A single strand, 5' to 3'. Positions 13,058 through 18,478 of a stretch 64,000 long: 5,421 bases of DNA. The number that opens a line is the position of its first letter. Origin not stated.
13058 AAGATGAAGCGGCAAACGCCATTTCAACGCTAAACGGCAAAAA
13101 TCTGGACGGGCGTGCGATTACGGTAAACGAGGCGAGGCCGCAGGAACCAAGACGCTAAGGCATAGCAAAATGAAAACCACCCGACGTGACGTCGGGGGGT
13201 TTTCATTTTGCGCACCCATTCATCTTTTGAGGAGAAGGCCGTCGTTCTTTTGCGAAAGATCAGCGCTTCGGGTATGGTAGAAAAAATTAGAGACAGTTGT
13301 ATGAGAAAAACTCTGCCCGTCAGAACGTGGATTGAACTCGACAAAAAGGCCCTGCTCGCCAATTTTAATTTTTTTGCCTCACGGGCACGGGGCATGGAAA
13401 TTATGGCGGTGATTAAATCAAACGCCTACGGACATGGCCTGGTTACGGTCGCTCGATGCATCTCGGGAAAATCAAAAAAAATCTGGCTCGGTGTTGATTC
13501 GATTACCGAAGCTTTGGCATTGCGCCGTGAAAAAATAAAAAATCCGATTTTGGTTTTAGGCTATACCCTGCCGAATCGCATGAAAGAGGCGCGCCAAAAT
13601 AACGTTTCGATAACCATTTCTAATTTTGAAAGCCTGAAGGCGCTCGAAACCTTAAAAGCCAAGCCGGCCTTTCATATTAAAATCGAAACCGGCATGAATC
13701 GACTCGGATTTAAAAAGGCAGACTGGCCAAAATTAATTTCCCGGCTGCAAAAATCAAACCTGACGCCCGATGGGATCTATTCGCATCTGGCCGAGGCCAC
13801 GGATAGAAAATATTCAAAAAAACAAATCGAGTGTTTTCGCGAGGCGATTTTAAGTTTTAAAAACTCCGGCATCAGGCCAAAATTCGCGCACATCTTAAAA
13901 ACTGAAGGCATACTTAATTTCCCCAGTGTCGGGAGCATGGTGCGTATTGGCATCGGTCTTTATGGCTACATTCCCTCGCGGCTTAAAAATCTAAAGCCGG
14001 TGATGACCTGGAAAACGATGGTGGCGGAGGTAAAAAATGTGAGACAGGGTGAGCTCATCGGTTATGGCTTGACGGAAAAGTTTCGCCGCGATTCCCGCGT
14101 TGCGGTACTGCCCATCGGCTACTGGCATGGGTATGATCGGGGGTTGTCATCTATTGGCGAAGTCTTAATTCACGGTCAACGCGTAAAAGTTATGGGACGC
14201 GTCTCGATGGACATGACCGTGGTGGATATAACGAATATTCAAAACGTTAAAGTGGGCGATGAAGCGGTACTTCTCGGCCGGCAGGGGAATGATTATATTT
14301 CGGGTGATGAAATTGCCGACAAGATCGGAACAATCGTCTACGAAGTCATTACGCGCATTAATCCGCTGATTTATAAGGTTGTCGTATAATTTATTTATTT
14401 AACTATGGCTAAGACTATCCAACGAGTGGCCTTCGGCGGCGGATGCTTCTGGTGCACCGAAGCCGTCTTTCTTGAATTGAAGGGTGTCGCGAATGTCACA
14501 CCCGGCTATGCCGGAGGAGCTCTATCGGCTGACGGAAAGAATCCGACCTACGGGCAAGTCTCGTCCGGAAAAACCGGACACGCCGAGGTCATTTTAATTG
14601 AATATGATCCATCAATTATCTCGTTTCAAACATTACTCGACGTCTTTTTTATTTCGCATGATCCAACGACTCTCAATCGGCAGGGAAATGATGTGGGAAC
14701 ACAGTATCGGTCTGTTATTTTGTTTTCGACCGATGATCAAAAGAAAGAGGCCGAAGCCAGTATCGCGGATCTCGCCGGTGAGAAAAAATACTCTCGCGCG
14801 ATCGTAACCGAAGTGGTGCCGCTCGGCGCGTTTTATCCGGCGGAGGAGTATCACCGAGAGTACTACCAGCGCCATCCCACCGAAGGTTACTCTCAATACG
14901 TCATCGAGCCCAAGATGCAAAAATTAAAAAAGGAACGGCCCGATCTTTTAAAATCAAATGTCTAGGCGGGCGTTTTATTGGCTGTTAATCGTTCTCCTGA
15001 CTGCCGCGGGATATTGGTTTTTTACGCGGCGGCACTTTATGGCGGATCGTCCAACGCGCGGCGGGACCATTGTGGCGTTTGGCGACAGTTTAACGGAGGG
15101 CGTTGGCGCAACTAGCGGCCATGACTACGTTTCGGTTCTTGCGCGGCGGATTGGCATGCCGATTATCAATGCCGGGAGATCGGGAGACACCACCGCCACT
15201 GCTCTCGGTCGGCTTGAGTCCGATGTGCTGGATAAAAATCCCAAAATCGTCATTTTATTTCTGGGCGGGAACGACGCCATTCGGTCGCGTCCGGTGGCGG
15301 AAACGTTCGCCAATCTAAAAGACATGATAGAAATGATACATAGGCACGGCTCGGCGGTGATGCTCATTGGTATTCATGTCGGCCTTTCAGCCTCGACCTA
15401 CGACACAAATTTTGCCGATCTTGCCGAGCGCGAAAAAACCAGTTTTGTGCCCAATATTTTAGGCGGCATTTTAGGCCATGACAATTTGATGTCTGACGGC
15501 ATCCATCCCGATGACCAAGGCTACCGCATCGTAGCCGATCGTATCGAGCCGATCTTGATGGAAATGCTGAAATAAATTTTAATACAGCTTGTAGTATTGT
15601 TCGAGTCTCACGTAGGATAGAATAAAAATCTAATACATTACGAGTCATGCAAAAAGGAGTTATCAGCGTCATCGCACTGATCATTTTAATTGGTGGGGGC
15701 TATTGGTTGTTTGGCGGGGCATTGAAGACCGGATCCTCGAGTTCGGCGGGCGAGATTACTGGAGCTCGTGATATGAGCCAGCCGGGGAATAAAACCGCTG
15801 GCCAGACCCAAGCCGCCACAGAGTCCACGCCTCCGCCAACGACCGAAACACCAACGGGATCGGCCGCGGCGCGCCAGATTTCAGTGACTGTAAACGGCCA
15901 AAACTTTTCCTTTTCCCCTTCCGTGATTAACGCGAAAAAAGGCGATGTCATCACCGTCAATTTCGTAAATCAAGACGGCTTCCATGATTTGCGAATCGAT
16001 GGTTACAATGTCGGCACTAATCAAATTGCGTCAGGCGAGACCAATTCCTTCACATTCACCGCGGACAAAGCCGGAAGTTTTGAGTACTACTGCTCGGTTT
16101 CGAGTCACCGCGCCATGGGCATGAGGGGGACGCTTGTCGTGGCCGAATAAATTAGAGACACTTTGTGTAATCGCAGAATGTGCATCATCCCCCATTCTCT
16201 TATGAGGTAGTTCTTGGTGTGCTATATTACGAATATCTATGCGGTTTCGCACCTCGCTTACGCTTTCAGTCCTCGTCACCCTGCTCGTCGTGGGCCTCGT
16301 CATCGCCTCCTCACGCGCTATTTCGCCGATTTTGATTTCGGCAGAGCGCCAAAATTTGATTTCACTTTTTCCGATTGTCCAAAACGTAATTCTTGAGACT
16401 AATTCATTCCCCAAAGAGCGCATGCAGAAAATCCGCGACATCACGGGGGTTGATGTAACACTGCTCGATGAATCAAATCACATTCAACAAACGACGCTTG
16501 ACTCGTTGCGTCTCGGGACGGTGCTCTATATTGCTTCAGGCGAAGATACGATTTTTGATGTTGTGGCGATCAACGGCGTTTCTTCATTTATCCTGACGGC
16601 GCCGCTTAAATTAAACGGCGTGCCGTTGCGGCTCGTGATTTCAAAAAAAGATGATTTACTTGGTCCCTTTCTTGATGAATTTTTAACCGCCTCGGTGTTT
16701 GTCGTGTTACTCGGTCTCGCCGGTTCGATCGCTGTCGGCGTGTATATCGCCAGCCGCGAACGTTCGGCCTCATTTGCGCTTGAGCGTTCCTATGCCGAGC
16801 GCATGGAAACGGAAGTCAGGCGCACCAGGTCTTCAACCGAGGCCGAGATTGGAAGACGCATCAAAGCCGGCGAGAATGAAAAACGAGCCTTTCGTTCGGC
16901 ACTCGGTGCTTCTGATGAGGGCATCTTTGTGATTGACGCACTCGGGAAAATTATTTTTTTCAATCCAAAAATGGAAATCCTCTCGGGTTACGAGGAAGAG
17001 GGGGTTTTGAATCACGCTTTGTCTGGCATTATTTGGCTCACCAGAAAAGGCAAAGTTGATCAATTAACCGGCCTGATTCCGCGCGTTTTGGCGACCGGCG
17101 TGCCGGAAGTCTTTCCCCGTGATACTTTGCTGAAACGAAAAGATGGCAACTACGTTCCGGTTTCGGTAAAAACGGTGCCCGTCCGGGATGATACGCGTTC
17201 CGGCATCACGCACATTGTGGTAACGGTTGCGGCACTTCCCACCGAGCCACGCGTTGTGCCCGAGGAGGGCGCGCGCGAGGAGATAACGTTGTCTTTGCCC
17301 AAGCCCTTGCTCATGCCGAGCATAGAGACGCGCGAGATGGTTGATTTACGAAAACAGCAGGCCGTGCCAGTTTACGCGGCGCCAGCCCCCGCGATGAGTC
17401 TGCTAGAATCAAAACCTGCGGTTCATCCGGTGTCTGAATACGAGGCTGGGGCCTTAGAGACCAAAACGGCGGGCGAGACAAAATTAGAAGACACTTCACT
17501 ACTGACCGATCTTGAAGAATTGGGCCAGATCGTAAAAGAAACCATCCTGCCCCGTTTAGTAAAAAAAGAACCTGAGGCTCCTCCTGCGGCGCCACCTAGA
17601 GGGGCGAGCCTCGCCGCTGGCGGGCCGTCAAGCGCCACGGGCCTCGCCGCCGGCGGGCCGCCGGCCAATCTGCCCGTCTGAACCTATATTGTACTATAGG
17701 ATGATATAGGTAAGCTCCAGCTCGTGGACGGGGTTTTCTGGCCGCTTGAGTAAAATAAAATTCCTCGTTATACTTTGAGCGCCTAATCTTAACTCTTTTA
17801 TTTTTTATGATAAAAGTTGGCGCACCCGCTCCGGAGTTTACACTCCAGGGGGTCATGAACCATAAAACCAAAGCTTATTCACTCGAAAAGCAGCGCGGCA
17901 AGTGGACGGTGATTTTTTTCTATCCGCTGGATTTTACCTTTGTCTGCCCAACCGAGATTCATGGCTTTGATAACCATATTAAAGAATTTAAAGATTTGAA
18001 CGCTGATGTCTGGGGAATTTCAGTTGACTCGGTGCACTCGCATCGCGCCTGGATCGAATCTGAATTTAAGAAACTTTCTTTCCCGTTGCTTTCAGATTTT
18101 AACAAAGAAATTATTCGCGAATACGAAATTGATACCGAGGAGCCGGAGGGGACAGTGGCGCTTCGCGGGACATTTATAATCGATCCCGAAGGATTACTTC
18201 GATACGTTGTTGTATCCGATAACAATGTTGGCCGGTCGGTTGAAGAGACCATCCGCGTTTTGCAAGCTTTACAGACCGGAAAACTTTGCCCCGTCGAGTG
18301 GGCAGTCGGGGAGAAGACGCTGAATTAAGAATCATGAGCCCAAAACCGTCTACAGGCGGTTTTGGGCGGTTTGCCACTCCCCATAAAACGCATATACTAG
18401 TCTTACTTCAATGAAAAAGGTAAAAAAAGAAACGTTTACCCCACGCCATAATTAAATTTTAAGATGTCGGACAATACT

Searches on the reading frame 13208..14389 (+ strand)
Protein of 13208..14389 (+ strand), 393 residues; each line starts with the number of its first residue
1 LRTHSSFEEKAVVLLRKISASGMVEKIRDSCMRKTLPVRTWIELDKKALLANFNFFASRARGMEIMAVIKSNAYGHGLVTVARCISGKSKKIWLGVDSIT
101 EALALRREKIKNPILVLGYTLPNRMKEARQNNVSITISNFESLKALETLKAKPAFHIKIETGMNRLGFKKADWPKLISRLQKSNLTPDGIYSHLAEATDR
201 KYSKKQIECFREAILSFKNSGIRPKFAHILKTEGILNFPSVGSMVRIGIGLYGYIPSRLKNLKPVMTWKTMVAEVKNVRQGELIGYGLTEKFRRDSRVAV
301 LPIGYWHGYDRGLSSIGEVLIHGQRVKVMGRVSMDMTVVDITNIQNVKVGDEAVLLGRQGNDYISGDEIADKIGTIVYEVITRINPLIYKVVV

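Call 8: search_protein_families(library=pfam, proteins=[window:13208-14389:+], max_evalue=0.01)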
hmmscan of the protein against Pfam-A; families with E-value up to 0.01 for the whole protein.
window:13208-14389:+ (393 aa): 2 families
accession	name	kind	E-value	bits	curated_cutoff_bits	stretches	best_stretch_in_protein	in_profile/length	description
PF01168.26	Ala_racemase_N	-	2.4e-54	184.8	24.1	1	45-256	2-220/220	Alanine racemase, N-terminal domain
PF00842.27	Ala_racemase_C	-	7.5e-41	139.1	25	1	265-388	1-123/127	Alanine racemase, C-terminal domain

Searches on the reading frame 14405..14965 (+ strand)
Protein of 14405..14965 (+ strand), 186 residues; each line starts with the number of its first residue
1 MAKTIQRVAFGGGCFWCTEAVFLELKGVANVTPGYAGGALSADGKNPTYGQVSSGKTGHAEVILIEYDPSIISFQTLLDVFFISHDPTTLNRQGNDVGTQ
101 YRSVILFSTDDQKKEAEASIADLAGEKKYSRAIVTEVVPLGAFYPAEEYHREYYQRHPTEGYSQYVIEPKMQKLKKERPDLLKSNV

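Call 46: search_protein_families(library=pfam, proteins=[window:14405-14965:+], max_evalue=0.001)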
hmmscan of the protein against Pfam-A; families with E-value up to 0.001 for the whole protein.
window:14405-14965:+ (186 aa): 1 family
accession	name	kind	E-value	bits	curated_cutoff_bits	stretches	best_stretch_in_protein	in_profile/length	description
PF01625.27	PMSR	-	3.1e-59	200.1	23.7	1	8-163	2-152/153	Peptide methionine sulfoxide reductase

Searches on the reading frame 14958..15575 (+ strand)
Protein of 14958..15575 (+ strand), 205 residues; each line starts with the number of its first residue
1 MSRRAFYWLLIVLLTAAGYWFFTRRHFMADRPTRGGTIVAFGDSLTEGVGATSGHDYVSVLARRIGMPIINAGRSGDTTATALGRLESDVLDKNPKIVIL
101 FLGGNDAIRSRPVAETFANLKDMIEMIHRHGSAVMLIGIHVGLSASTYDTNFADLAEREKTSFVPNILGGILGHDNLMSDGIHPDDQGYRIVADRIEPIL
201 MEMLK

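Call 46: search_protein_families(library=pfam, proteins=[window:14958-15575:+], max_evalue=0.001)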
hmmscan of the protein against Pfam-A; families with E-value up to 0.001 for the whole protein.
window:14958-15575:+ (205 aa): 5 families
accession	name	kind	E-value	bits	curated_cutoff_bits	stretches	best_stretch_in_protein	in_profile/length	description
PF13472.12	Lipase_GDSL_2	-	7.4e-27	95.4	32.9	1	40-191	1-178/178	GDSL-like Lipase/Acylhydrolase family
PF00657.28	Lipase_GDSL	-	8.2e-20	72.3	23.6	1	38-133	1-116/208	GDSL-like Lipase/Acylhydrolase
PF25182.1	NonGDSL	-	1.1e-06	28.6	80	1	68-138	68-138/220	Non-GDSL lipase-like family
PF14606.12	Lipase_GDSL_3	-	8.1e-06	26.7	27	0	37-78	3-45/178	GDSL-like Lipase/Acylhydrolase family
PF04311.20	DUF459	-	0.00035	20.4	27.2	0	84-110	49-75/197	Protein of unknown function (DUF459)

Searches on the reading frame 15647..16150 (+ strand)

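Call 46: search_protein_families(library=pfam, proteins=[window:15647-16150:+], max_evalue=0.001)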
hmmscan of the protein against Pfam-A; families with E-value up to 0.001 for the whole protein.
window:15647-16150:+ (167 aa): 4 families
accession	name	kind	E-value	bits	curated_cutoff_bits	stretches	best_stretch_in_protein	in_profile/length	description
PF13473.12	Cupredoxin_1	-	1.2e-10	41.8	27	1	71-165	16-104/104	Cupredoxin-like domain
PF00127.26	Copper-bind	-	2.6e-10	41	21.2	1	78-165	3-98/99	Copper binding proteins, plastocyanin/azurin family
PF07732.21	Cu-oxidase_3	-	5.2e-08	33.4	21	1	77-166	15-115/119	Multicopper oxidase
PF07731.20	Cu-oxidase_2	-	2.1e-07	31.2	20.4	0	62-120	5-62/137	Multicopper oxidase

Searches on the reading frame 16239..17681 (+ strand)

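Call 8: search_protein_families(library=pfam, proteins=[window:16239-17681:+], max_evalue=0.01)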
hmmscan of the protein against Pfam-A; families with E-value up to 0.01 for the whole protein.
window:16239-17681:+ (480 aa): 4 families
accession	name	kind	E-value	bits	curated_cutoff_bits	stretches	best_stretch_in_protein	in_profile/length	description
PF13426.13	PAS_9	-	6.6e-09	36.4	27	1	227-328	2-96/103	PAS domain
PF00989.32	PAS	-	1.4e-07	31.9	22.6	1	218-323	3-104/113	PAS fold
PF13188.13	PAS_8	-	2.7e-06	27.5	21.8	1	218-257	3-39/65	PAS domain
PF08448.16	PAS_4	-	1.7e-05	25.5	23.1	1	224-328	3-103/110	PAS fold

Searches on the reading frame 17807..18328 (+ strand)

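Call 46: search_protein_families(library=pfam, proteins=[window:17807-18328:+], max_evalue=0.001)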
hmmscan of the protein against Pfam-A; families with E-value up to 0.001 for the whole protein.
window:17807-18328:+ (173 aa): 2 families
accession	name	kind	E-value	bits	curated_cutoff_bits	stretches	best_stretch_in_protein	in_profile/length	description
PF00578.27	AhpC-TSA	-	1.2e-38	132.3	26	1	4-134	1-124/124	AhpC/TSA family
PF08534.16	Redoxin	-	6.4e-17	62.1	26.6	1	3-144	1-140/148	Redoxin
